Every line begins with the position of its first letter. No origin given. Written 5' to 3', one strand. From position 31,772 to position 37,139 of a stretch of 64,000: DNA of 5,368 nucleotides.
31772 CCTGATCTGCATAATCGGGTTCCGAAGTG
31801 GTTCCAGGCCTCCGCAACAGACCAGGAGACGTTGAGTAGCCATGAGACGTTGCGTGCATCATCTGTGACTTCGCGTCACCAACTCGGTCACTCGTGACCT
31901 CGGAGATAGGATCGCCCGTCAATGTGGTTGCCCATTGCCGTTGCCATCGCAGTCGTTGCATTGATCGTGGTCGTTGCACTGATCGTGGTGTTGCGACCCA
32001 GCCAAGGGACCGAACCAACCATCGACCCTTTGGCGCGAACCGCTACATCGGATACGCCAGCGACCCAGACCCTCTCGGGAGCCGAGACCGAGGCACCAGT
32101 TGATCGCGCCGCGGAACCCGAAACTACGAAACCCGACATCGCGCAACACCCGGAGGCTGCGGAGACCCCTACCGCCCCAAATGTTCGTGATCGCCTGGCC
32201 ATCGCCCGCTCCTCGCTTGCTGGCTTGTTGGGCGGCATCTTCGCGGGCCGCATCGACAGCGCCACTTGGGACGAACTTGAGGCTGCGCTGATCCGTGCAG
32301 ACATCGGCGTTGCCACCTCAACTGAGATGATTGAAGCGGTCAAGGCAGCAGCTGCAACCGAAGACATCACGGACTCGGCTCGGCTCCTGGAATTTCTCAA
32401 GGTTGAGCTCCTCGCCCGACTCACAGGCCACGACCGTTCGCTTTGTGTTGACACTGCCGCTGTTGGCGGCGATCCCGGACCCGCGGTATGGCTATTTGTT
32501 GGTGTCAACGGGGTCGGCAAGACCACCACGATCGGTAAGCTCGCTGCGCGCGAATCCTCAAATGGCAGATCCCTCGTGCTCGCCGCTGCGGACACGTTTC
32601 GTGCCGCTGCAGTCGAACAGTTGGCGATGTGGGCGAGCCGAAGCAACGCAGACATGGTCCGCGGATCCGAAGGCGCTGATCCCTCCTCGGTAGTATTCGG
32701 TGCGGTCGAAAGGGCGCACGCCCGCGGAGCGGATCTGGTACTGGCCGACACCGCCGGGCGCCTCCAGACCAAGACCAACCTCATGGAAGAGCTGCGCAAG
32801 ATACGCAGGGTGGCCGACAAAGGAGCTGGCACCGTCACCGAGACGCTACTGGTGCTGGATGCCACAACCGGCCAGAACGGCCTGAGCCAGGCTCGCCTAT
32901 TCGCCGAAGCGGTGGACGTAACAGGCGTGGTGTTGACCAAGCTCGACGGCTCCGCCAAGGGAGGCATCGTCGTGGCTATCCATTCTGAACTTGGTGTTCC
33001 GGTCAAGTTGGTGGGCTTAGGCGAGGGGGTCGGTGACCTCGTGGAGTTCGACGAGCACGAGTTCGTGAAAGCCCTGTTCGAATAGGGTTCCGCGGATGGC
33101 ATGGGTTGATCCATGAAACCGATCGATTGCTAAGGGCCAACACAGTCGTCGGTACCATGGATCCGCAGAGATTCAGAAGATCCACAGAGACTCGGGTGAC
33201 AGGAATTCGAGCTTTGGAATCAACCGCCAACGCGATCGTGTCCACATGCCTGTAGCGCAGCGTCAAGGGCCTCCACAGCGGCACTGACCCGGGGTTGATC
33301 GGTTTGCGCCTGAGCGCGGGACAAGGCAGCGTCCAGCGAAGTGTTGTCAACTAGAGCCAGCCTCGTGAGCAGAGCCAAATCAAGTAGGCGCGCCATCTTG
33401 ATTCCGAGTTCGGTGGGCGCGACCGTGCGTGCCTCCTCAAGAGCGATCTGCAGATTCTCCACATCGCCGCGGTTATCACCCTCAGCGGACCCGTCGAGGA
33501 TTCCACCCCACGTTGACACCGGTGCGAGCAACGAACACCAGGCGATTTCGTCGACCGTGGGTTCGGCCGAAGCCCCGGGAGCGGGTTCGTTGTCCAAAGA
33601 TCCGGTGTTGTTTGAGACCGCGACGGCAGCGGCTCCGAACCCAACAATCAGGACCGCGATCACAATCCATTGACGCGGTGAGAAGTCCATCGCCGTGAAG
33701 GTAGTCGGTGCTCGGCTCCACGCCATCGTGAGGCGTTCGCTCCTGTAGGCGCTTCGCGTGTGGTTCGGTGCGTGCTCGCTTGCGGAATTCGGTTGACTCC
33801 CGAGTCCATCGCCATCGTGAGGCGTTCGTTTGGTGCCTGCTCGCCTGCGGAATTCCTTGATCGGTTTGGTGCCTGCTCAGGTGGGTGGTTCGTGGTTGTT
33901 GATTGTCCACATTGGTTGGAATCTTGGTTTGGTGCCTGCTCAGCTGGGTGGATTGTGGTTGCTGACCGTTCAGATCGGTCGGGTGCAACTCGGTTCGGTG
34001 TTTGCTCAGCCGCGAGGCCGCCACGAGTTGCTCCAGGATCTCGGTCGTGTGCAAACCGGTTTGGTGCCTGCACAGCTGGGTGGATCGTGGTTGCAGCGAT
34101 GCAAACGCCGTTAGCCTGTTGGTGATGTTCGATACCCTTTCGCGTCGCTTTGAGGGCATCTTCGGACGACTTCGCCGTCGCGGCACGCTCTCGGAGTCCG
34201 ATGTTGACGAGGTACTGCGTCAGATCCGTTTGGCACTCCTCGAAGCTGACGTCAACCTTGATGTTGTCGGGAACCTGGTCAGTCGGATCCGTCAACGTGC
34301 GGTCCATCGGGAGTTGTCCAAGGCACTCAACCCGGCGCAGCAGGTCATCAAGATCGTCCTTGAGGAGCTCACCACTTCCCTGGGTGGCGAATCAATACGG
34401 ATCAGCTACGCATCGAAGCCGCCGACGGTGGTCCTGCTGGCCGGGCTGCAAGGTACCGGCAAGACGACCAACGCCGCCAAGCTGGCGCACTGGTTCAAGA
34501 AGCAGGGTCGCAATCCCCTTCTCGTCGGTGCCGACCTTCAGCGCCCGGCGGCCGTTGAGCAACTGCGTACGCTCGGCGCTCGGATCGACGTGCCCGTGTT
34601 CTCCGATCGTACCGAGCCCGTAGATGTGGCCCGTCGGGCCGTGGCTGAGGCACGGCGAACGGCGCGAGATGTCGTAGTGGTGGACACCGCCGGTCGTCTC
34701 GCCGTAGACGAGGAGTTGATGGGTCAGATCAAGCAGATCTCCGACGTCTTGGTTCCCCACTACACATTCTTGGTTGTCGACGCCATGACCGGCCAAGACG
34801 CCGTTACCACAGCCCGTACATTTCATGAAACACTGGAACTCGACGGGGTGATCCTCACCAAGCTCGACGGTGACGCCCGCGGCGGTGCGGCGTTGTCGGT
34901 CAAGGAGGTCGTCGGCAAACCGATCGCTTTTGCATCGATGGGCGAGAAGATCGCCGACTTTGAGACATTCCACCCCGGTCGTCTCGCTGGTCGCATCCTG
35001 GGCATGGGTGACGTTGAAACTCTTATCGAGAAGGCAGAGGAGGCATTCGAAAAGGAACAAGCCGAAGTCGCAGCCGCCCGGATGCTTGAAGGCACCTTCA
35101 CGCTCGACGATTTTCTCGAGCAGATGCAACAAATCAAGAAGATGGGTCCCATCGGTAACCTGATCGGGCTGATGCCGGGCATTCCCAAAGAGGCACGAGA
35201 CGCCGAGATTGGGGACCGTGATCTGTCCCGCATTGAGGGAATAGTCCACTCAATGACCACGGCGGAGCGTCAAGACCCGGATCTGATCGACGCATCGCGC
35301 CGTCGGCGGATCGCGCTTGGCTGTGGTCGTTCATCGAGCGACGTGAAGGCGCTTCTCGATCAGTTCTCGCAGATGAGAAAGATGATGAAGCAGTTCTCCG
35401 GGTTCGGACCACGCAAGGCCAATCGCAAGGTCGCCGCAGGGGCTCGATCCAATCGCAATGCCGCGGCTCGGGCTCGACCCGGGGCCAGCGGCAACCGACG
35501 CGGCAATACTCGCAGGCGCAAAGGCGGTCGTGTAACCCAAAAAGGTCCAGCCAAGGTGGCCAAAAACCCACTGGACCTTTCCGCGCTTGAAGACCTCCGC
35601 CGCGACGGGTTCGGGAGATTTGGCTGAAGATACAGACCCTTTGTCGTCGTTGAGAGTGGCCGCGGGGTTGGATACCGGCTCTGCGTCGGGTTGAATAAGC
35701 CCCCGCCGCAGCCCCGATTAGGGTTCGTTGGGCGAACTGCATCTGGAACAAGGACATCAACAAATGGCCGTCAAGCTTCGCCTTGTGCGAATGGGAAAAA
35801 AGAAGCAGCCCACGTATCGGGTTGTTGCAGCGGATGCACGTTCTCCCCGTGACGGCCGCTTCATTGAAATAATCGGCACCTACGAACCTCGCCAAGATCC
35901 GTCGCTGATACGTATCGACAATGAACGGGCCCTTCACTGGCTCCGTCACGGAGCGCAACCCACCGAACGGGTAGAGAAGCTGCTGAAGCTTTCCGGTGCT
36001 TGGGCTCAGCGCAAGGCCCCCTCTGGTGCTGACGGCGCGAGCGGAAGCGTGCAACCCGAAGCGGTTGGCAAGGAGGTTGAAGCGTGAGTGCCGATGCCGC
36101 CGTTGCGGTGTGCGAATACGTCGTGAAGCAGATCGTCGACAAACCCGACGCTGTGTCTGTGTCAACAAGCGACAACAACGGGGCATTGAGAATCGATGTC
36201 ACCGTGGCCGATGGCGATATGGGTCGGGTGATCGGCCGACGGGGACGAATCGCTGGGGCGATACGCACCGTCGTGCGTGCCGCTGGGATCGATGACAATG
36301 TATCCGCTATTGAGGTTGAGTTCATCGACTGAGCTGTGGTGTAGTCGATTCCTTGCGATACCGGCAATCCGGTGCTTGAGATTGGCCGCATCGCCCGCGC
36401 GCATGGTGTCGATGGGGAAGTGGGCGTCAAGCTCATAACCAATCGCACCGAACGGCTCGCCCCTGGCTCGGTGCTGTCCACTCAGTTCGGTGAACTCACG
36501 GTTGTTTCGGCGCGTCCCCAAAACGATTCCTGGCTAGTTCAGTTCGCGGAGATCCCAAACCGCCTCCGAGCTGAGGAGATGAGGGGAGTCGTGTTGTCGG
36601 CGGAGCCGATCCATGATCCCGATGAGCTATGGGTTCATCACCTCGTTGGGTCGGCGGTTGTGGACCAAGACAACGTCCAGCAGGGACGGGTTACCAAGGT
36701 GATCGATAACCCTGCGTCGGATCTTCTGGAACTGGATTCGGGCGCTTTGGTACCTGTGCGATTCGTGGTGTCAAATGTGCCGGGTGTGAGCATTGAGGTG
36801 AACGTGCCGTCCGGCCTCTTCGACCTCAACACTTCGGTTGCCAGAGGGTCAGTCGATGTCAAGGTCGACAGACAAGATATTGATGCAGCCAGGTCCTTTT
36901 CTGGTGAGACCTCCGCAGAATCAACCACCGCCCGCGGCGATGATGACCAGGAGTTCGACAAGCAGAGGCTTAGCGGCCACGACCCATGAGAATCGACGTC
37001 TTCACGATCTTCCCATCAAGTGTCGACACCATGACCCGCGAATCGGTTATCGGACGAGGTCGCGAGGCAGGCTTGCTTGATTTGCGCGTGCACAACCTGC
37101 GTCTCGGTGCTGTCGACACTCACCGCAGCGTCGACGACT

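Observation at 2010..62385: Sequence-unrelated intergenic tandem repeats share a 63-68 bp spacing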

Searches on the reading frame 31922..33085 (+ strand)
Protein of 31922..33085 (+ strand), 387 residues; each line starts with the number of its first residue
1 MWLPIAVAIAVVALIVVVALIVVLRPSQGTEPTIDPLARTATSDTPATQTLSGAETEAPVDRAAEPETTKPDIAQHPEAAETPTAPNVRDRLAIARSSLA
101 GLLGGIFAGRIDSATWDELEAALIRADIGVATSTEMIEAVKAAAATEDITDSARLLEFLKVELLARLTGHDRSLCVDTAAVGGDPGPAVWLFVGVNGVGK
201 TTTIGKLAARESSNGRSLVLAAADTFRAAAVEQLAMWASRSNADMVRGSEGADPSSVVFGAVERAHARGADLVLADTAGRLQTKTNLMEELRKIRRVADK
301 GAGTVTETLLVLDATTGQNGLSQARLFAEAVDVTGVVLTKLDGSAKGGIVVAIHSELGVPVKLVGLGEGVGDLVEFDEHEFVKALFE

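Call 45: search_protein_families(library=pfam, proteins=[window:31922-33085:+])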
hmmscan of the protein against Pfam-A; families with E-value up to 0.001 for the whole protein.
window:31922-33085:+ (387 aa): 3 families
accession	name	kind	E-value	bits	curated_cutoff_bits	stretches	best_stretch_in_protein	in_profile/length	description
PF00448.28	SRP54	-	5e-72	242.1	22.7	1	187-386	1-195/196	SRP54-type protein, GTPase domain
PF02881.24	SRP54_N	-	1.7e-10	41.4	22.4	1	103-163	5-75/75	SRP54-type protein, helical bundle domain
PF13604.12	AAA_30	-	0.00029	21.1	27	1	189-285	20-104/191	AAA domain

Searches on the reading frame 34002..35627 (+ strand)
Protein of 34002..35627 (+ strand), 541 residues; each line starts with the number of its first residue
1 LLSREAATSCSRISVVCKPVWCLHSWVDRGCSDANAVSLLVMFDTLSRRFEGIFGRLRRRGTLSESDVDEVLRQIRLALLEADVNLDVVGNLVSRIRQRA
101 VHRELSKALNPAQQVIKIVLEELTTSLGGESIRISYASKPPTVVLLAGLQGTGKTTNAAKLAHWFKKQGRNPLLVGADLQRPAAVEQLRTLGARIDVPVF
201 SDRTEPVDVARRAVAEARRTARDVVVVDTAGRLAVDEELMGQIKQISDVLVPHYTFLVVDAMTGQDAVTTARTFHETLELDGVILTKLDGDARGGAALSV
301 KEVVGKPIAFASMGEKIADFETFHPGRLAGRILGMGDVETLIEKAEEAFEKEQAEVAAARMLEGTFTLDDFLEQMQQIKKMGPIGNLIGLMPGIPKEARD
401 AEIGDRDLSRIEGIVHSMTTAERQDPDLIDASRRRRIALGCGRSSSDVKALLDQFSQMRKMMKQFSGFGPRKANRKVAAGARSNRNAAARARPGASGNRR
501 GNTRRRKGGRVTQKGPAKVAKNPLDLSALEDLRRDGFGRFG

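Call 11: search_protein_families(library=pfam, proteins=[window:34002-35627:+])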
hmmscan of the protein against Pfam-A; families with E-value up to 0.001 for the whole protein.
window:34002-35627:+ (541 aa): 8 families
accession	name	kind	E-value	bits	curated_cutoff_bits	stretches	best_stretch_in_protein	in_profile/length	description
PF00448.28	SRP54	-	8.3e-71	238.1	22.7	1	141-334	1-196/196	SRP54-type protein, GTPase domain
PF02978.25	SRP_SPB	-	3.7e-32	111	27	1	365-462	1-91/91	Signal peptide binding domain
PF02881.24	SRP54_N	-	8.5e-21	74.4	22.4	1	46-123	1-75/75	SRP54-type protein, helical bundle domain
PF01656.29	CbiA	-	1.6e-07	31.8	25.4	1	151-293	9-88/125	CobQ/CobB/MinD/ParA nucleotide binding domain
PF13401.12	AAA_22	-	6e-07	30.3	27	1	142-249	6-110/130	AAA domain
PF25199.1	nSTAND_NTPase5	-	0.00048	20.4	34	0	137-227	37-129/145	Novel STAND NTPase 5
PF06414.18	Zeta_toxin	-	0.00052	20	22.3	1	137-183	12-57/199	Zeta toxin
PF20720.3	nSTAND3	-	0.00062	19.9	27.2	0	143-175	19-51/155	Novel STAND NTPase 3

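Call 61: find_homologous_proteins(query=window:34125-35627:+, max_evalue=1e-100)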
Query window:34125-35627:+ (500 aa): 7985 proteins with E <= 1e-100 among 8000 candidates; the best 120 are listed.
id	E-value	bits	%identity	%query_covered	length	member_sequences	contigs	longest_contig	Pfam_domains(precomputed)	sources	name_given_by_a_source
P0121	0.0e+0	1072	100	100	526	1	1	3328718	PF02881.25,PF02978.27,PF01656.30,PF13401.13,PF00448.29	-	-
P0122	3.5e-232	790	74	100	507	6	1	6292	PF02881.25,PF02978.27,PF01656.30,PF13401.13,PF00448.29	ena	-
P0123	5.6e-229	779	73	99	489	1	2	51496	PF06414.19,PF02881.25,PF02978.27,PF01656.30,PF13401.13,PF00448.29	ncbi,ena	-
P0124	8.2e-229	779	73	100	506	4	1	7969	PF02881.25,PF02978.27,PF01656.30,PF13401.13,PF00448.29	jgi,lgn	-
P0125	1.2e-227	775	74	98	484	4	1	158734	PF06414.19,PF02881.25,PF02978.27,PF13401.13,PF00448.29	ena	-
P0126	1.3e-227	775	74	98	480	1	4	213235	PF02881.25,PF02978.27,PF13401.13,PF00448.29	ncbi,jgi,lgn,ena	-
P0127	1.3e-226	771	72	99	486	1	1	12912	PF02881.25,PF02978.27,PF01656.30,PF13401.13,PF00448.29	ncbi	-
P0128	1.0e-225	768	73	99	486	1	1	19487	PF02881.25,PF02978.27,PF13401.13,PF00448.29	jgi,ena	-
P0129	1.1e-225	768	75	97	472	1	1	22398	PF06414.19,PF02881.25,PF02978.27,PF13401.13,PF00448.29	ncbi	ncbi:MAG: signal recognition particle protein, partial [Actinomycetota bacterium]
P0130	4.4e-225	766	75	98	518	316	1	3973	PF02881.25,PF02978.27,PF13401.13,PF00448.29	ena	-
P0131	8.3e-225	765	73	98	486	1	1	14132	PF02881.25,PF02978.27,PF13401.13,PF00448.29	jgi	jgi:signal recognition particle subunit SRP54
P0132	9.8e-225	765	73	98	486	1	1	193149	PF02881.25,PF02978.27,PF01656.30,PF13401.13,PF00448.29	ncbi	-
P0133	1.6e-224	764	73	98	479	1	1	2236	PF02881.25,PF02978.27,PF13401.13,PF00448.29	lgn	-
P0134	1.5e-223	761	72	98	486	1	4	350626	PF02881.25,PF02978.27,PF01656.30,PF13401.13,PF00448.29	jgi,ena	-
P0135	5.2e-223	760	72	98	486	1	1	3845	PF02881.25,PF02978.27,PF01656.30,PF13401.13,PF00448.29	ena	-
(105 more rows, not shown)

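Call 62: find_encoding_contigs(protein=P0126, flank=10000, max_places=2)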
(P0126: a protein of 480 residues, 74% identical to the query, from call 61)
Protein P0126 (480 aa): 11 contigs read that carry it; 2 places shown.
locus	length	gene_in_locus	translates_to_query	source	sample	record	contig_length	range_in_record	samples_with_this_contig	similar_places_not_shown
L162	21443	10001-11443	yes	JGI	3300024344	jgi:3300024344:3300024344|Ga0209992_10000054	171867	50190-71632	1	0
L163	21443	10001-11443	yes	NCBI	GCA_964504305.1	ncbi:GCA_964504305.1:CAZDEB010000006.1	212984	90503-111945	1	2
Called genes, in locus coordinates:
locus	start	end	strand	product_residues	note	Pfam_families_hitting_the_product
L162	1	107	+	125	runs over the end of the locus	-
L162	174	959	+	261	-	-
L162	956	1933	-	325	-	PF07584:BatA (weak), PF00092:VWA, PF13519:VWA_2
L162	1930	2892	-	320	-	PF01882:DUF58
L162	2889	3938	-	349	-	PF20030:bpMoxR, PF07726:AAA_3, PF07728:AAA_5, PF17863:AAA_lid_2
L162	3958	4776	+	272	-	PF00072:Response_reg, PF00486:Trans_reg_C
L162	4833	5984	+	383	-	PF13589:HATPase_c_3 (faint), PF00672:HAMP, PF00512:HisKA, PF13581:HATPase_c_2 (weak), PF02518:HATPase_c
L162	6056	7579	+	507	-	PF00089:Trypsin, PF13365:Trypsin_2, PF00595:PDZ, PF13180:PDZ_2, PF17820:PDZ_6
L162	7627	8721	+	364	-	PF02881:SRP54_N, PF00448:SRP54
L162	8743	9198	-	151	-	-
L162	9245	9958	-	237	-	PF17784:Sulfotransfer_4, PF13469:Sulfotransfer_3 (faint)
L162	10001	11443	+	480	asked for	PF02881:SRP54_N, PF00448:SRP54, PF13401:AAA_22 (weak), PF02978:SRP_SPB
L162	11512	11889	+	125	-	PF00886:Ribosomal_S16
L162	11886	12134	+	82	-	PF13083:KH_KhpA-B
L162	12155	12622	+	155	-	PF01782:RimM, PF24986:PRC_RimM (faint)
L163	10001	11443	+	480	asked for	PF02881:SRP54_N, PF00448:SRP54, PF13401:AAA_22 (weak), PF02978:SRP_SPB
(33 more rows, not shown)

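Call 63: find_encoding_contigs(protein=P0125, flank=10000, max_places=2)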
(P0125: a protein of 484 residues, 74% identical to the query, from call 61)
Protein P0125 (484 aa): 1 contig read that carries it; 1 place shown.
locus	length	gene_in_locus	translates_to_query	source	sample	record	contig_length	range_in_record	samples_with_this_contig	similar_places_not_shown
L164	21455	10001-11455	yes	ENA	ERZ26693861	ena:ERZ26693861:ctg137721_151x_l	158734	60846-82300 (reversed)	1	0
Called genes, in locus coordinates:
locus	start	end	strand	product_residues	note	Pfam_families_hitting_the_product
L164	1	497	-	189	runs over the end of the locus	-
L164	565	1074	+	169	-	PF04073:tRNA_edit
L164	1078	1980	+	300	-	PF00106:adh_short, PF08659:KR, PF13561:adh_short_C2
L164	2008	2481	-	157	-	PF00392:GntR, PF14502:HTH_41 (weak)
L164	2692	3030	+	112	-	PF00543:P-II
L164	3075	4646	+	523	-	PF00501:AMP-binding, PF13193:AMP-binding_C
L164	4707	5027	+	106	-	PF03960:ArsC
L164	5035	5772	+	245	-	PF00072:Response_reg, PF00486:Trans_reg_C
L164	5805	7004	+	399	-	PF00672:HAMP, PF00512:HisKA, PF13581:HATPase_c_2 (weak), PF02518:HATPase_c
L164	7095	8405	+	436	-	PF00089:Trypsin, PF13365:Trypsin_2, PF00595:PDZ, PF13180:PDZ_2, PF17820:PDZ_6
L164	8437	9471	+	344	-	PF02881:SRP54_N, PF00448:SRP54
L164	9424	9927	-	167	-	-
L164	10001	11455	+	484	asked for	PF02881:SRP54_N, PF06414:Zeta_toxin (weak), PF00448:SRP54, PF13401:AAA_22 (weak), PF02978:SRP_SPB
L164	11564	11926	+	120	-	PF00886:Ribosomal_S16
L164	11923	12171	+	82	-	PF13083:KH_KhpA-B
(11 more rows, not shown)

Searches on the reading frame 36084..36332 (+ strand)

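Call 45: search_protein_families(library=pfam, proteins=[window:36084-36332:+])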
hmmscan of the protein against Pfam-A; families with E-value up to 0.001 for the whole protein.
window:36084-36332:+ (82 aa): 1 family
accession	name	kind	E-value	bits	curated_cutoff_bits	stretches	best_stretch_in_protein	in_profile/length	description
PF13083.13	KH_KhpA-B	-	2e-18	66.5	32.1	1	11-73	5-67/73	KhpA/KhpB, KH domain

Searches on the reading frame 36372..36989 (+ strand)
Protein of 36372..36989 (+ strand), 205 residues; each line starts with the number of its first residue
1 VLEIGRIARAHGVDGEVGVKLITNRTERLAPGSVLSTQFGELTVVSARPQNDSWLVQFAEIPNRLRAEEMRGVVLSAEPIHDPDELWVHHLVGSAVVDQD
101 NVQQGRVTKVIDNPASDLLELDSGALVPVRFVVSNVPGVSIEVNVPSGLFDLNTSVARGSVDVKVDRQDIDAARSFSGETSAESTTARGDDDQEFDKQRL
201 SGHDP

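Call 45: search_protein_families(library=pfam, proteins=[window:36372-36989:+])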
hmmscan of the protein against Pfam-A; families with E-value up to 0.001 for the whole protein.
window:36372-36989:+ (205 aa): 2 families
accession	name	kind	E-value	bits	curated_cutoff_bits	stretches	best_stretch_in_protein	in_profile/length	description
PF01782.24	RimM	-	3.7e-14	53.2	23.5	1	4-76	2-79/84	RimM N-terminal domain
PF24986.1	PRC_RimM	-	0.00079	19.5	27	0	88-130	1-47/69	RimM PRC barrel domain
